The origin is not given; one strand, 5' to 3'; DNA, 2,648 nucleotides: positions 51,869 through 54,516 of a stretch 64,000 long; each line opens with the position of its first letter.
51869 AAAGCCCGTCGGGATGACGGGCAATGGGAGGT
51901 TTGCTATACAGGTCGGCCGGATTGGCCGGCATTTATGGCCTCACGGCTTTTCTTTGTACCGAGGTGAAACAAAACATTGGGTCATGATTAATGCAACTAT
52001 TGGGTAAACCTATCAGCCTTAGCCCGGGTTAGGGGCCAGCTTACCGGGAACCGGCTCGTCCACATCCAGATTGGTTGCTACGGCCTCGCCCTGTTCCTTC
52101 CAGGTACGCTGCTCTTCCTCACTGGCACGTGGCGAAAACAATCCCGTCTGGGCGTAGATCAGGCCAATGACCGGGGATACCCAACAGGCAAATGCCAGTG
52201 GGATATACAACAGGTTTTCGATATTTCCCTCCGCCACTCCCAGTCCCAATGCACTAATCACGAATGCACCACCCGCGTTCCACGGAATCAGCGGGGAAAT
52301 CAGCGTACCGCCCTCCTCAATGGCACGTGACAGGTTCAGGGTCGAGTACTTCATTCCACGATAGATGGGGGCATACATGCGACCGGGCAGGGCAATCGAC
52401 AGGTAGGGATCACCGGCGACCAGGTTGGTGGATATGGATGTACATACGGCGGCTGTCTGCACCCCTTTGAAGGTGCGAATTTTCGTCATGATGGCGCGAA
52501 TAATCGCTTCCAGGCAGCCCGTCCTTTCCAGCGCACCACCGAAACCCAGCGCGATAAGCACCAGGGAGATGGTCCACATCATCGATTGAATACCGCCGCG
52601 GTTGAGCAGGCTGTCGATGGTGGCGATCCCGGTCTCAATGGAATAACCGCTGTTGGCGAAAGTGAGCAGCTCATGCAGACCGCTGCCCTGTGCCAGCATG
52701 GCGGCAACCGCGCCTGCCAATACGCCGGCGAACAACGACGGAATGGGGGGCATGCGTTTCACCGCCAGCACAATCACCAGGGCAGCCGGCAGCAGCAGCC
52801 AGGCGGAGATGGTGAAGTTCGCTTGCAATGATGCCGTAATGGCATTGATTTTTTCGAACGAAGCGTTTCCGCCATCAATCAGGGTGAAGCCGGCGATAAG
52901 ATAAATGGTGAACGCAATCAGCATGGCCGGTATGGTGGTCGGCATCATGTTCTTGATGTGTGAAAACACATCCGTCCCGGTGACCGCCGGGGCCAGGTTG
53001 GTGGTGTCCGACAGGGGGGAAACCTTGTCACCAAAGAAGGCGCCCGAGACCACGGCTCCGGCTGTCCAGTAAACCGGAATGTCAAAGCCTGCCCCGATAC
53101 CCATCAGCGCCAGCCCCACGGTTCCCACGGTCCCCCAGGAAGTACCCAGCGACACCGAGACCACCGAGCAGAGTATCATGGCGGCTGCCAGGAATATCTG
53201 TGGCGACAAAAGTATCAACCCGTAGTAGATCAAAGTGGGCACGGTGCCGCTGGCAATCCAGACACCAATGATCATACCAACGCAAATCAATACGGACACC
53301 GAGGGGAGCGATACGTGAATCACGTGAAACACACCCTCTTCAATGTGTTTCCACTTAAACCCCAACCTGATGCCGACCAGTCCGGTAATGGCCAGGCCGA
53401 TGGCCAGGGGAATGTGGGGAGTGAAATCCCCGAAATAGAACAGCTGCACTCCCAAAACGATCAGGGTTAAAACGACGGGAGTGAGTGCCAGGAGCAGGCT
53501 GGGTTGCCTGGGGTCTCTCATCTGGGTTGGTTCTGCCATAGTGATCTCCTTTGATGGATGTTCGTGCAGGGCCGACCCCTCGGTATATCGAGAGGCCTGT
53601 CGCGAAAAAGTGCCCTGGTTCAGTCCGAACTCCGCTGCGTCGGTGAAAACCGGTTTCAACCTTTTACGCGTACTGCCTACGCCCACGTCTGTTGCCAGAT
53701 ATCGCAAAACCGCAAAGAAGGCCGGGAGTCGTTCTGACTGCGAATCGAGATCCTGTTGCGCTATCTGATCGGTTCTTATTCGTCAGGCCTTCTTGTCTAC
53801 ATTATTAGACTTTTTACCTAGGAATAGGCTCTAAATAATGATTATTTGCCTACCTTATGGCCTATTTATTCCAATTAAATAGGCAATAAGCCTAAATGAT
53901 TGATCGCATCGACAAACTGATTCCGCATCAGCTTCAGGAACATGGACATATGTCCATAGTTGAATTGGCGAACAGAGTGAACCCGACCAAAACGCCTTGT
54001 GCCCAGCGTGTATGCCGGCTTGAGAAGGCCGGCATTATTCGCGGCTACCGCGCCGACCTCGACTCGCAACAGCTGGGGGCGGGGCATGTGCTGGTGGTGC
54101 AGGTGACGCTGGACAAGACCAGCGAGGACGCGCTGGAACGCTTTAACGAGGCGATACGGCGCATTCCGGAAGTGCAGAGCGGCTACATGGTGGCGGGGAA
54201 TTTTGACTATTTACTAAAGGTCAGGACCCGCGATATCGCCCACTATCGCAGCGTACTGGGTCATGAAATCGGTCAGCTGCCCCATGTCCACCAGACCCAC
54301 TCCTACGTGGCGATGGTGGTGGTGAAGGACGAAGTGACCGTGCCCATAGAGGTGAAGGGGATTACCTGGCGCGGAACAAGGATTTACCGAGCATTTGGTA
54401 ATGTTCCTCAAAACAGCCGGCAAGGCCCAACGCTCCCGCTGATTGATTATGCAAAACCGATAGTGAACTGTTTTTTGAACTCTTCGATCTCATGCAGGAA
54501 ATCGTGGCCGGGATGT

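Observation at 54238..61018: Two alternative gene cassettes in tandem, each bracketed by copies of the lrp 3' end and a GNAT 3' end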

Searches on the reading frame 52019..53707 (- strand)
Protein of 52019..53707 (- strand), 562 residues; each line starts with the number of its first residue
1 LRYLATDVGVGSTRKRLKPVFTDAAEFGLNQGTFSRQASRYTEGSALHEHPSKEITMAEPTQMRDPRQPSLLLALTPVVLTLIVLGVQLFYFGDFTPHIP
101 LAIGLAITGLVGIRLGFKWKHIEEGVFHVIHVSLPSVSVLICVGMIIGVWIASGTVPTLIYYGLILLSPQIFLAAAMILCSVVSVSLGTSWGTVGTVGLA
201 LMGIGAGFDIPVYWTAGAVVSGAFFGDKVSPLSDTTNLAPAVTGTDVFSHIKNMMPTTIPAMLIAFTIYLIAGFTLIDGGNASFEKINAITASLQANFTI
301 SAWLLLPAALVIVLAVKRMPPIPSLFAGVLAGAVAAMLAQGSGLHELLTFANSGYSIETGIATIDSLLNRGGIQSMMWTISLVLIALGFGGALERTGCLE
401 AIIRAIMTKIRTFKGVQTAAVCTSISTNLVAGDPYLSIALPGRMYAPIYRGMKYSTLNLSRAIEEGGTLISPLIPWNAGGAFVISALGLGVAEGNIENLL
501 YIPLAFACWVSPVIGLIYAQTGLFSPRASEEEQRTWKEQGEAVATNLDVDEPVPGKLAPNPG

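Call 6: search_protein_families(library=pfam, proteins=[window:52019-53707:-])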
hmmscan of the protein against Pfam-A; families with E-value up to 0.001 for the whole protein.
window:52019-53707:- (562 aa): 1 family
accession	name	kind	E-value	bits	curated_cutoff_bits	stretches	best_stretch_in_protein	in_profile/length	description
PF03553.21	Na_H_antiporter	-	1.3e-58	199.2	23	1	222-522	1-302/303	Na+/H+ antiporter family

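Call 57: search_protein_families(library=ncbifam, proteins=[window:52019-53707:-], max_evalue=0.00001)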
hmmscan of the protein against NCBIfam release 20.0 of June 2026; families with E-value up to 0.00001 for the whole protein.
window:52019-53707:- (562 aa): 3 families
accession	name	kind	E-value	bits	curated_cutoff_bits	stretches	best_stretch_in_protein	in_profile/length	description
TIGR00931.1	antiport_nhaC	equivalog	2.4e-134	448.5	370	1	67-524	1-449/454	Na+/H+ antiporter NhaC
NF052307.1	ArgOrthExpArcD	equivalog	2.8e-109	366.1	650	1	62-523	11-463/469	arginine/ornithine antiporter ArcD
NF000013.1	tet_NaH_anti_35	exception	3.9e-06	26.3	750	1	167-275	225-334/369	tetracycline efflux Na+/H+ antiporter family transporter Tet(35)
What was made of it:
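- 52019..53707 (-): NhaC-family transporter, one half of an imported NhaC-lrp module. Its intrinsic terminator lies at 51872-51890. TIGR00931 448 bits, above cut-off; ArcD-like 366 bits, below cut-off (call 57).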

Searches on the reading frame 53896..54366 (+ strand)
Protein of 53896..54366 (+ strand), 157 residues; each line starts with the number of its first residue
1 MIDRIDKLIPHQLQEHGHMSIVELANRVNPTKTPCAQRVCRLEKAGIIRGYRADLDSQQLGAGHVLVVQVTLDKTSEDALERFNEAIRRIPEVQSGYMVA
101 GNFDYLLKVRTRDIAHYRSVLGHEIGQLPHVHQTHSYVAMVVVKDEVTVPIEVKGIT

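Call 12: find_related_loci(query=window:53896-54366:+, collection=genome_contigs, flank=10000)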
Query window:53896-54366:+ (157 aa) in genome_contigs; peptide patterns used: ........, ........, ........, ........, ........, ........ (x = any residue, [..] = any of these).
176 stretches matched a pattern; 33 encode a relative of the query (tblastn E <= 1e-3); 33 distinct loci.
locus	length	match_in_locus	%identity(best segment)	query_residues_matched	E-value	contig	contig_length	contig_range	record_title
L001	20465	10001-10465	82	2-156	6e-81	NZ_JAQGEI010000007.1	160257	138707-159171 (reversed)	Sedimenticola hydrogenitrophicus strain SN1189 7, whole genome shotgun sequence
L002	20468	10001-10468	78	2-157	1e-79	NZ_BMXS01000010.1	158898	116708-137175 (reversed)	Litchfieldella qijiaojingensis strain KCTC 22228 sequence10, whole genome shotgun sequence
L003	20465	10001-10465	77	2-156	1e-79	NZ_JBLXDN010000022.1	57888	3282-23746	MAG: Nitrincola sp. isolate ES20-09 S20maxbin_out.025RE.5K@22, whole genome shotgun sequence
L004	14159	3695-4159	77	2-156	2e-79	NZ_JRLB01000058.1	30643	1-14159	Nitrincola sp. A-D6 Contig58, whole genome shotgun sequence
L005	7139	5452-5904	80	2-152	1e-78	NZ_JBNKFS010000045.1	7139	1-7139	MAG: Sedimenticola sp. isolate E1E2.bin.5.strict NODE_45_length_7139_cov_8.287272, whole genome shotgun sequence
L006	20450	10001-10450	80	2-151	2e-77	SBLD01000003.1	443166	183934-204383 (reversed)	Billgrantia azerbaijanica strain TBZ202 NODE_3_length_443166_cov_164.118821, whole genome shotgun sequence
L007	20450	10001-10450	79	2-151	2e-77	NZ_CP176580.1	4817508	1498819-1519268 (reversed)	Nitrincola sp. MINF-07-Sa-05 chromosome, complete genome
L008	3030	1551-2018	76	2-157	5e-78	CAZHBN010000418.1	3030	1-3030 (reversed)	MAG TPA_asm: uncultured Ectothiorhodospiraceae bacterium isolate SRP304980_co2_82 genome assembly, contig: NODE_49523_le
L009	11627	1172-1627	78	2-153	8e-77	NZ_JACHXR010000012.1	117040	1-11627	Halomonas stenophila strain CECT 7744 Ga0372403_12, whole genome shotgun sequence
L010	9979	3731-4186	77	2-153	4e-76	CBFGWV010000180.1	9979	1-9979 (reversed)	MAG TPA_asm: uncultured Candidatus Competibacteraceae bacterium isolate SRR17295757_concoct_136 genome assembly, contig:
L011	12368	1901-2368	76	2-157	2e-76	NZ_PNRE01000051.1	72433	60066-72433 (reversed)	Halomonas heilongjiangensis strain DSM 26881 1225, whole genome shotgun sequence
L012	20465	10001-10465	76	2-156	6e-76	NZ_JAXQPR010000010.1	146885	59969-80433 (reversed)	Halomonas sp. A29 Scaffold10, whole genome shotgun sequence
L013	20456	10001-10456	77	2-153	8e-76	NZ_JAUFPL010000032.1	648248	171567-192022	Halomonas ramblicola strain CECT 7896 velvet_auto_105_32, whole genome shotgun sequence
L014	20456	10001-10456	78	2-153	8e-76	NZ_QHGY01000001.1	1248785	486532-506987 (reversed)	Billgrantia lactosivorans strain KCTC 52281 scaffold1, whole genome shotgun sequence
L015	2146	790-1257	76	2-157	5e-78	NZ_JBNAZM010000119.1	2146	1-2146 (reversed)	Arhodomonas sp. AD133 AD138_contig_119, whole genome shotgun sequence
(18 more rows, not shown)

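Call 57: search_protein_families(library=ncbifam, proteins=[window:53896-54366:+], max_evalue=0.00001)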
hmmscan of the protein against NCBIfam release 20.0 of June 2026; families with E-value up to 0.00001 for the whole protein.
window:53896-54366:+ (157 aa): 6 families
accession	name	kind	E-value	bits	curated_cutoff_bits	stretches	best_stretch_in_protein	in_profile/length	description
NF008370.0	PRK11169.1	equivalog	4.1e-43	146.9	233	1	2-152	12-162/164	leucine-responsive transcriptional regulator Lrp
NF008384.0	PRK11179.1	equivalog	1.5e-13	50.8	227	1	2-140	7-143/153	transcriptional regulator AsnC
NF041395.1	TranRegLrpA1_Halo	equivalog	1.2e-11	44.8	250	1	10-136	11-134/142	HTH-type transcriptional regulator LrpA1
NF040820.1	trans_reg_LrpA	equivalog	3e-10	40.1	250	1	1-133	1-130/141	HTH-type transcriptional regulator LrpA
NF040947.1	trans_reg_LysM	equivalog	1.3e-08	34.7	180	1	2-138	1-131/136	HTH-type transcriptional regulator LysM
NF041396.1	TranRegLrp_Halo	equivalog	2.9e-08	33.7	190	1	4-108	5-106/149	HTH-type transcriptional regulator Lrp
